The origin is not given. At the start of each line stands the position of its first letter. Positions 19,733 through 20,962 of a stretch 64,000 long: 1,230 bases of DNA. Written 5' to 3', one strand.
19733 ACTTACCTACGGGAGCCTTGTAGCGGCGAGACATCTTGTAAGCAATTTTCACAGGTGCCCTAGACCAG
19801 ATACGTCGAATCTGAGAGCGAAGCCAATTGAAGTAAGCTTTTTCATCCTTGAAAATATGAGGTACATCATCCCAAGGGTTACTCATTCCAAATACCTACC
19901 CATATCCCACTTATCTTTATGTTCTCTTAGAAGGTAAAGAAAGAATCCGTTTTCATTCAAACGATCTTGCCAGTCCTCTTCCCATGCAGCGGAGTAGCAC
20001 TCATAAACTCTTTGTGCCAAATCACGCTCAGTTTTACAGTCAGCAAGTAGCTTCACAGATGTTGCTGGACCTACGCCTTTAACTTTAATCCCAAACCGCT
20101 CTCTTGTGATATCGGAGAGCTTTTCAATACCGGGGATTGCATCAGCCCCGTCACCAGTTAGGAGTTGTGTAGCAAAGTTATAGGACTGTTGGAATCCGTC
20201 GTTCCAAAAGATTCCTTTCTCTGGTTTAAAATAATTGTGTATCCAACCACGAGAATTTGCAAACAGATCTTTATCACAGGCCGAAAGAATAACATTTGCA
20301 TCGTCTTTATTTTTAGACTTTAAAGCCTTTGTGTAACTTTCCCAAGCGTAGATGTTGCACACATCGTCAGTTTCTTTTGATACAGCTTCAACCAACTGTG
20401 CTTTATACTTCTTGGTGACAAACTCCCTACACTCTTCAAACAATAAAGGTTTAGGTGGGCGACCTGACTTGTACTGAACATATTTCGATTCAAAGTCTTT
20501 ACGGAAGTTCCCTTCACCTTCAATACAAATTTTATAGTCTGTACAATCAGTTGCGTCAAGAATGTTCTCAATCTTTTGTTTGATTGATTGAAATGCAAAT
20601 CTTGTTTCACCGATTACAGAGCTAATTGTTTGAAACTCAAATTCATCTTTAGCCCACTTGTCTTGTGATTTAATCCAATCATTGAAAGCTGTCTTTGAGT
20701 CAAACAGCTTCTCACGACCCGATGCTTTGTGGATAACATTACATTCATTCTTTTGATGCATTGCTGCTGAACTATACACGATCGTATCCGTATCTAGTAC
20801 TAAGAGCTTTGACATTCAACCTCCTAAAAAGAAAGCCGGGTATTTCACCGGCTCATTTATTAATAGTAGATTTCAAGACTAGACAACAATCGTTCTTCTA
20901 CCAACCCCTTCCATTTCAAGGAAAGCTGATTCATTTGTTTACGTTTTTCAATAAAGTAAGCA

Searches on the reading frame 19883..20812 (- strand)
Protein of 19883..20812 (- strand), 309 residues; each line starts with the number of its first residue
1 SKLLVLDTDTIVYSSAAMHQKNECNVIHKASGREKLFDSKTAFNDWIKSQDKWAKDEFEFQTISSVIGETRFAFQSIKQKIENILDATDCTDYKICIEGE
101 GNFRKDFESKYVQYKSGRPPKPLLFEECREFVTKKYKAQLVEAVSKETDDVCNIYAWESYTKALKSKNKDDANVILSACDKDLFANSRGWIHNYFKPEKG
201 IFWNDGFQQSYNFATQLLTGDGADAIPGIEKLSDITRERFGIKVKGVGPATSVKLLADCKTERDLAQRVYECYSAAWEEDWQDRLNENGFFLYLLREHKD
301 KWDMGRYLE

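Call 15: search_protein_families(library=pfam, proteins=[window:19883-20812:-], max_evalue=0.001)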
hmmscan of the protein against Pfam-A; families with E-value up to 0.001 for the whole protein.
window:19883-20812:- (309 aa): 1 family
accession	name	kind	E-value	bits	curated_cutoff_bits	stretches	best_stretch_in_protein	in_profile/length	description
PF02739.22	5_3_exonuc_N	-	0.00048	20.3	34.3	1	73-184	32-135/164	5'-3' exonuclease, N-terminal resolvase-like domain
